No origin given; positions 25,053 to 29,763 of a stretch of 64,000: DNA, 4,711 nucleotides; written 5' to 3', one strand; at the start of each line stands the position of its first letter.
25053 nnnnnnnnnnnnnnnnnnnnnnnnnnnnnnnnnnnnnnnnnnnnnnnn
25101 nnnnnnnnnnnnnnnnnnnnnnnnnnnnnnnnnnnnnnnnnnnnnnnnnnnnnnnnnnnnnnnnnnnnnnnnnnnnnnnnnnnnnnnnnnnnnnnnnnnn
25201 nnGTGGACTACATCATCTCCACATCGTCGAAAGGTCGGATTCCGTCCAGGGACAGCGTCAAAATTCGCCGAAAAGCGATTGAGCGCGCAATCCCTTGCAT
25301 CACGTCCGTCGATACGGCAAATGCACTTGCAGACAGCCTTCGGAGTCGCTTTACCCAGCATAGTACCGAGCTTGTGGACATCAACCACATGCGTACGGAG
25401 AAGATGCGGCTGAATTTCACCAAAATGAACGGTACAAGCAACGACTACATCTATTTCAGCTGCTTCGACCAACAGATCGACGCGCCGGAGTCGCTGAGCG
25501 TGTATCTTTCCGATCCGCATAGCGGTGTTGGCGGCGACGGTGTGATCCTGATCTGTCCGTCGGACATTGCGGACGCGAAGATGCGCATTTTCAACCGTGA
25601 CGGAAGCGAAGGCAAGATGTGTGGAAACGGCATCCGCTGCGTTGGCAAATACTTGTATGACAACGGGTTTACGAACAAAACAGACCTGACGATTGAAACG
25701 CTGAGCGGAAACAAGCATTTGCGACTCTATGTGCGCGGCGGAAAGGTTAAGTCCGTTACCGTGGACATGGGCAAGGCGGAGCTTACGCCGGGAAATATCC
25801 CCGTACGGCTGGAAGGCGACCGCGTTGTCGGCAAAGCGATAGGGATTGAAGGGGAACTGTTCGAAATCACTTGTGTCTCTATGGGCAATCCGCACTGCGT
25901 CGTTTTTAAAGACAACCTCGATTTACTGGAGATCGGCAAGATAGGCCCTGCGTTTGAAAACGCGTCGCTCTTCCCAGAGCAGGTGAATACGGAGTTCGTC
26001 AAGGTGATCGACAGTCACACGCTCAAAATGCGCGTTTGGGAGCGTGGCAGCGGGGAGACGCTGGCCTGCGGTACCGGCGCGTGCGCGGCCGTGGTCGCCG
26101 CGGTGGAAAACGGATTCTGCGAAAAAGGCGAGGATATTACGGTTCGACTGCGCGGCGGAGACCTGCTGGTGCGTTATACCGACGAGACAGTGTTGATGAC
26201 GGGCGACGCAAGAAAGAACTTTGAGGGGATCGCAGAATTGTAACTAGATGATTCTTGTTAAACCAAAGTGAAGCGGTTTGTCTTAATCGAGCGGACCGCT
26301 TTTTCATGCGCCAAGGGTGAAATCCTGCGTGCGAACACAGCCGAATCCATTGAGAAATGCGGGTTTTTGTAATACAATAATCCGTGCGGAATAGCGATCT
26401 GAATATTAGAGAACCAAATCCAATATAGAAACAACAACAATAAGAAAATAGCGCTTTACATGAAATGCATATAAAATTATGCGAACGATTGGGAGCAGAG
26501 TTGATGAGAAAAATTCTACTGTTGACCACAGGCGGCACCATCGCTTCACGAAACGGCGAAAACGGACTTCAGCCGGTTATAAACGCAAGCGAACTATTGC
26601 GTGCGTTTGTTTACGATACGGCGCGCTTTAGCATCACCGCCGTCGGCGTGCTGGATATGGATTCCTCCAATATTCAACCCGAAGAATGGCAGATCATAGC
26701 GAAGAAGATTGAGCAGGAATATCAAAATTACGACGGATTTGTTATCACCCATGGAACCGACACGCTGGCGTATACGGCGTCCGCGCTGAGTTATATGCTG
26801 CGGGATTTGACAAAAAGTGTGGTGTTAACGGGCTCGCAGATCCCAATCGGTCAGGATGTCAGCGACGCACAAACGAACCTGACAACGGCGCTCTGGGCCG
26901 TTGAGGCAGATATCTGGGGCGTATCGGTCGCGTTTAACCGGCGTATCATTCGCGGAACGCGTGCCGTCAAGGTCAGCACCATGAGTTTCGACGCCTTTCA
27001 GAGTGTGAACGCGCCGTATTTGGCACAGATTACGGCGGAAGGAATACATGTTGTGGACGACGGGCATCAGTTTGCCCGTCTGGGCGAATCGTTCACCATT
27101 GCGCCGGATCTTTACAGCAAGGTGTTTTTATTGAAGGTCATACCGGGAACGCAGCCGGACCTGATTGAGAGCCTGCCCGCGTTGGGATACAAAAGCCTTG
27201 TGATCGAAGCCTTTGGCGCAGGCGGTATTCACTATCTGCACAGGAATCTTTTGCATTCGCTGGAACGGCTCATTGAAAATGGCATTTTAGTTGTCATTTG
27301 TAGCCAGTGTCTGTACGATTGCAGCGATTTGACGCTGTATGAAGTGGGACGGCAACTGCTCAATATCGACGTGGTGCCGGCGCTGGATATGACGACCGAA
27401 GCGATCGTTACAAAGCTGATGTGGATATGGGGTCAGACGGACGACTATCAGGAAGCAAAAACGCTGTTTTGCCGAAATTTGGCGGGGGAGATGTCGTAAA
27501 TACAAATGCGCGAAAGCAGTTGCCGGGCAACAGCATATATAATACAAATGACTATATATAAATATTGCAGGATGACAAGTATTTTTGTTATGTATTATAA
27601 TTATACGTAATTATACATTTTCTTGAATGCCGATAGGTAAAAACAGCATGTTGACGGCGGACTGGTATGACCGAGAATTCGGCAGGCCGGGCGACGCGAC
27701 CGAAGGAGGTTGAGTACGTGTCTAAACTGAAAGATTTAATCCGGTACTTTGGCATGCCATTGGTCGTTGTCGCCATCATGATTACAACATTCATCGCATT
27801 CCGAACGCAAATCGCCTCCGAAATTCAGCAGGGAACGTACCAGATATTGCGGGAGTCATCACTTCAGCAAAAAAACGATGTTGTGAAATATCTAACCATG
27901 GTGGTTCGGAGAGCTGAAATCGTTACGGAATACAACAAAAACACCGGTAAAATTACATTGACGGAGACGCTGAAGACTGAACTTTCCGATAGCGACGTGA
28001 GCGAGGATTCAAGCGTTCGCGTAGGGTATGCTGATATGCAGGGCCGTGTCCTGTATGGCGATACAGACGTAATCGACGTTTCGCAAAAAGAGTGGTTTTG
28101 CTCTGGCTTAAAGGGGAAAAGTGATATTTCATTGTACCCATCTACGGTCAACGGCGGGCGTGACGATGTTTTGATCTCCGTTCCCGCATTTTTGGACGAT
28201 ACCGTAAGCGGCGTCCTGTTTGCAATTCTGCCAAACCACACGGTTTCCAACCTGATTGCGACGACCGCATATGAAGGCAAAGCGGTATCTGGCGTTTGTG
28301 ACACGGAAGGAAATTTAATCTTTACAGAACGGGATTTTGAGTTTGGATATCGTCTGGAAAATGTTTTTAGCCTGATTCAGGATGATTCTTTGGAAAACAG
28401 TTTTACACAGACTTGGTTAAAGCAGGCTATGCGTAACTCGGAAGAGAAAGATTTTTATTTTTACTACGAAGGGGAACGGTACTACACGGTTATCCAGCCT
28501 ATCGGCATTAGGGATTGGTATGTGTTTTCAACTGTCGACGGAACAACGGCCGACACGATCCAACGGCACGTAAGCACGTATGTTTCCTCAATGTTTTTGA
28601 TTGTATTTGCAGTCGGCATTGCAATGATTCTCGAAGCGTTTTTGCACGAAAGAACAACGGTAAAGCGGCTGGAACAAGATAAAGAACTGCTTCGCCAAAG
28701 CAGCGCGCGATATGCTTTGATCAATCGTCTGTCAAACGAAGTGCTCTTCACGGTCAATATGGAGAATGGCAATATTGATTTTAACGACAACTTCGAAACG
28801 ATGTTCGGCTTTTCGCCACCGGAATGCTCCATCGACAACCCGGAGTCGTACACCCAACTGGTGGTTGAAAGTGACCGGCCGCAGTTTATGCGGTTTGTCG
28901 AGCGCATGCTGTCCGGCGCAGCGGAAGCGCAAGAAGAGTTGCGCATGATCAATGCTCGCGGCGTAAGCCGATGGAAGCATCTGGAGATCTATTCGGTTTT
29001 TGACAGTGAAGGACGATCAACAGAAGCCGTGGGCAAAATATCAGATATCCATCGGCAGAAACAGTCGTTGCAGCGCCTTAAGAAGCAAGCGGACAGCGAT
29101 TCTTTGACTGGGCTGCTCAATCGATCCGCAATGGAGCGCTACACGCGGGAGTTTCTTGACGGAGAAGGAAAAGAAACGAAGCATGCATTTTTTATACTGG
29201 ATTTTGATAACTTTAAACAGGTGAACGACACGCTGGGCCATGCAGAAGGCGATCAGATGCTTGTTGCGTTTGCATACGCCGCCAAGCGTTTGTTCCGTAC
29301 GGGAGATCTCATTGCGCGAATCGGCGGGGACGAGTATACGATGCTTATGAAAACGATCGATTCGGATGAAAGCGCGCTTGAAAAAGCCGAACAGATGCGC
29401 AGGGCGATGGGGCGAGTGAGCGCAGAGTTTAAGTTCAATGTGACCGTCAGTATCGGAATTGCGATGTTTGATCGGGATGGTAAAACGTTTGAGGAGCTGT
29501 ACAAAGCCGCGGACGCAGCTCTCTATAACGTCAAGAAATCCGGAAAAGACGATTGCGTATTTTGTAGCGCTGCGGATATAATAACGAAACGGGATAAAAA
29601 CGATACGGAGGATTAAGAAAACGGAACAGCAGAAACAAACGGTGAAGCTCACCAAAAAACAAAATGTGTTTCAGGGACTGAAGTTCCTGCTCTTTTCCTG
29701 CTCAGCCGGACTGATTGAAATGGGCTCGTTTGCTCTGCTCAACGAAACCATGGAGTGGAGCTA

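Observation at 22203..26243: carB reads through into a complete dapF with no stop codon (CarB::DapF, 1346 aa)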

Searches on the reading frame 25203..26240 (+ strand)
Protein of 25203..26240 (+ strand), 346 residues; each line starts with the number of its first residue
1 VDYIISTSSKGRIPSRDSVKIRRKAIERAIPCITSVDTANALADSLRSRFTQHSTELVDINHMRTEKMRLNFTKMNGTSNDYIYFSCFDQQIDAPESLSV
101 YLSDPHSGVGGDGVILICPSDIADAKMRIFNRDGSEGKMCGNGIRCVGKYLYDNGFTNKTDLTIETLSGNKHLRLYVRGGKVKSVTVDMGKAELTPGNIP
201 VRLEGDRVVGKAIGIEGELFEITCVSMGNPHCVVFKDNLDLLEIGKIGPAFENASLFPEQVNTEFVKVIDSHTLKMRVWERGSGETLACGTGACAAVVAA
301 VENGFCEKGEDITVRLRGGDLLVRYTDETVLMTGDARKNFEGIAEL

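Call 20: find_related_loci(query=A1, collection=genome_contigs, flank=6000)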
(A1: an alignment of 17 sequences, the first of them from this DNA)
Query A1 (346 aa) in genome_contigs; peptide patterns used: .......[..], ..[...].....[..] (x = any residue, [..] = any of these).
600 stretches matched a pattern (row limit reached: there are more); 599 encode a relative of the query (tblastn E <= 1e-3); the best 80 are kept; 80 distinct loci.
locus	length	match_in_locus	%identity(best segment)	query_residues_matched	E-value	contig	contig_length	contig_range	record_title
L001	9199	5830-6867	71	1-346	2e-162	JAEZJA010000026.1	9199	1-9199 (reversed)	MAG: Bacillota bacterium isolate OH_CDB_213 k127_2029455, whole genome shotgun sequence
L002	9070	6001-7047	66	1-346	2e-157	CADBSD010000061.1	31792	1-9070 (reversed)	MAG: uncultured Ruminococcus sp. isolate RUG14250 genome assembly, contig: RUG14250_asm_61, whole genome shotgun sequenc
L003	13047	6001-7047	66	1-346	7e-157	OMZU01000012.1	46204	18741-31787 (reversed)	uncultured Clostridiales bacterium isolate RUG109 genome assembly, contig: scaffold_215, whole genome shotgun sequence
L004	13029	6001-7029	67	1-340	4e-155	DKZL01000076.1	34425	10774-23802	MAG TPA_asm: Ruminococcaceae bacterium UBA7075 UBA7075_contig_3721, whole genome shotgun sequence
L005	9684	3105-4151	66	1-346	4e-153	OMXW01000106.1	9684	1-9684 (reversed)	uncultured Clostridiales bacterium isolate RUG074 genome assembly, contig: scaffold_18969, whole genome shotgun sequence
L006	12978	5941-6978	63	1-346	2e-150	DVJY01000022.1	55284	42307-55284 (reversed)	MAG TPA_asm: Candidatus Scybalocola faecipullorum isolate CHK194-7924 CHK194__C57237_L55284_ERR3414589, whole genome sho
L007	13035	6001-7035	64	1-342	6e-150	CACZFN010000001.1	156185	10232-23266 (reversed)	MAG: uncultured Ruminococcus sp. isolate RUG12579 genome assembly, contig: RUG12579_asm_1, whole genome shotgun sequence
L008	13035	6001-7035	65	1-342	2e-149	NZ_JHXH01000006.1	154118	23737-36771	Ruminococcus sp. FC2018 T494DRAFT_scaffold00006.6_C, whole genome shotgun sequence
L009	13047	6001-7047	65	1-346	1e-149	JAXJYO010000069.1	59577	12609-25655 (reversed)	MAG: Ruminococcus sp. isolate DOME_MAG_7828 7828_C0519_k141_157370, whole genome shotgun sequence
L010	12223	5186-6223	65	1-346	4e-149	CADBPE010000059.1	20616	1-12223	MAG: uncultured Ruminococcus sp. isolate RUG14171 genome assembly, contig: RUG14171_asm_59, whole genome shotgun sequenc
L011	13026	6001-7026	65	1-342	9e-149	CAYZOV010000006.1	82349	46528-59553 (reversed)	MAG TPA_asm: uncultured Ruminococcus sp. isolate SRP225648_co1_196 genome assembly, contig: NODE_393_length_82349_cov_43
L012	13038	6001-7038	65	1-346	3e-148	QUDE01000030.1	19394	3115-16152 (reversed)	Ruminococcaceae bacterium AM07-15 AM07-15.Scaf30, whole genome shotgun sequence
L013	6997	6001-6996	67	1-332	3e-148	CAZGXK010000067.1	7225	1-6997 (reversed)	MAG TPA_asm: uncultured Eubacteriales bacterium isolate SRP314395_co1_105 genome assembly, contig: NODE_9495_length_7225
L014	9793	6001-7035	63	1-342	2e-147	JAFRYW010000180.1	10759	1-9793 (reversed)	MAG: Ruminococcus sp. isolate RGIG2923 Goat_Omasum.Co__c1796249, whole genome shotgun sequence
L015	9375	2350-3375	64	1-342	6e-148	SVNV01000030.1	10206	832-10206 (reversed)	MAG: Ruminococcus sp. isolate SIG548 NODE_105293_length_10206_cov_3.034825, whole genome shotgun sequence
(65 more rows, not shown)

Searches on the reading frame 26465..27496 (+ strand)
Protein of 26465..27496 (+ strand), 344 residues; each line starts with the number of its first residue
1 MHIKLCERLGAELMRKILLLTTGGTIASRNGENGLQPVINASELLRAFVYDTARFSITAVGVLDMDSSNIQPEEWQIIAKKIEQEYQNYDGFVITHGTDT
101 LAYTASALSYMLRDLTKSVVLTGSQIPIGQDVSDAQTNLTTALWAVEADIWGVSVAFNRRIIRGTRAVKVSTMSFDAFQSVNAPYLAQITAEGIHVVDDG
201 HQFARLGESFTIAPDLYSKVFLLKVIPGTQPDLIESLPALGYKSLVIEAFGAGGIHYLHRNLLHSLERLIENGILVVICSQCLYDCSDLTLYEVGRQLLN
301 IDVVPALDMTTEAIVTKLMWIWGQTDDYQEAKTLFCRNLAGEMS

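Call 10: search_protein_families(library=ncbifam, proteins=[window:26465-27496:+], max_evalue=0.00001)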
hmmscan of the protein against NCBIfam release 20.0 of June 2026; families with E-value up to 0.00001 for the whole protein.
window:26465-27496:+ (344 aa): 6 families
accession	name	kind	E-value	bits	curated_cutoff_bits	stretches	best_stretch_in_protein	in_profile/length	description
TIGR00519.1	asnASE_I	subfamily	4.3e-95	318.5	260.5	1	14-343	1-335/337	type I asparaginase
NF003217.0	PRK04183.1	equivalog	1.3e-71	241.5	310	1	14-343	75-411/420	Glu-tRNA(Gln) amidotransferase subunit GatD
TIGR02153.1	gatD_arch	equivalog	7.7e-71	238.9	324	1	14-344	62-400/405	Glu-tRNA(Gln) amidotransferase subunit GatD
NF006998.0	PRK09461.1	equivalog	1.6e-68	231.4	376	1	15-344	4-335/337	asparaginase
TIGR00520.1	asnASE_II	subfamily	3.2e-27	95.3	314.3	1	15-280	25-298/352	type II asparaginase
NF008304.0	PRK11096.1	equivalog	4.1e-24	84.8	506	1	15-281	24-294/348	L-asparaginase 2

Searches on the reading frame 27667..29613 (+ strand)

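Call 10: search_protein_families(library=ncbifam, proteins=[window:27667-29613:+], max_evalue=0.00001)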
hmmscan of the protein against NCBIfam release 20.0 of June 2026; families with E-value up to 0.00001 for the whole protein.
window:27667-29613:+ (649 aa): 22 families
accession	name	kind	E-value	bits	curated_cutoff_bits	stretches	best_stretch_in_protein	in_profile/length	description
TIGR00254.1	GGDEF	domain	1e-38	132.7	37.4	1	471-630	1-164/168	diguanylate cyclase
NF007423.1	PRK09966.1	equivalog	3.8e-38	131.4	325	1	465-623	229-390/390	diguanylate cyclase DgcN/YfiN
NF045675.1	PhdiestaseDibA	equivalog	4.8e-36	124.3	980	1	301-633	35-364/623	phosphodiesterase DibA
NF007298.0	PRK09776.1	equivalog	3.8e-34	117.8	1135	2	468-629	677-841/1111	diguanylate cyclase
NF038266.1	diguan_SiaD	equivalog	6.4e-34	117.5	290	1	433-629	50-251/252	biofilm regulation diguanylate cyclase SiaD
NF007135.0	PRK09581.1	equivalog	2.5e-33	115.6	474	1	465-631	282-453/457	PleD family two-component system response regulator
NF007380.0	PRK09894.1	equivalog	3.9e-32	111.8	256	1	462-640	118-294/296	diguanylate cyclase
NF053781.1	cdiGMPphdstlr2612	equivalog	2.2e-30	105.1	1600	1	341-627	709-996/1268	Tlr1612 family c-di-GMP phosphodiesterase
NF007474.0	PRK10060.1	equivalog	4.2e-30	104.6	782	1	459-634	221-397/663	cyclic di-GMP phosphodiesterase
NF051473.1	DigCycDgcsShew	equivalog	1.9e-28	99.7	400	1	469-628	129-286/291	diguanylate cyclase DgcS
NF008467.0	PRK11359.1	equivalog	2.3e-28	98.7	857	1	464-636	365-534/800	oxygen-sensing cyclic-di-GMP phosphodiesterase DosP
NF040885.1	diguan_DgcJ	equivalog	1.2e-23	83.7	500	1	467-626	333-489/493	diguanylate cyclase DgcJ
NF007599.0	PRK10245.1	equivalog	1.6e-23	82.8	402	1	469-628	204-365/371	diguanylate cyclase AdrA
NF041606.1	dguan_cyc_DgcA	equivalog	3.4e-23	82.1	370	1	505-629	209-335/340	diguanylate cyclase DgcA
NF047654.1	DiguCycDgcRLepto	equivalog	8.2e-23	80.7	500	1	453-630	111-293/295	diguanylate cyclase DgcR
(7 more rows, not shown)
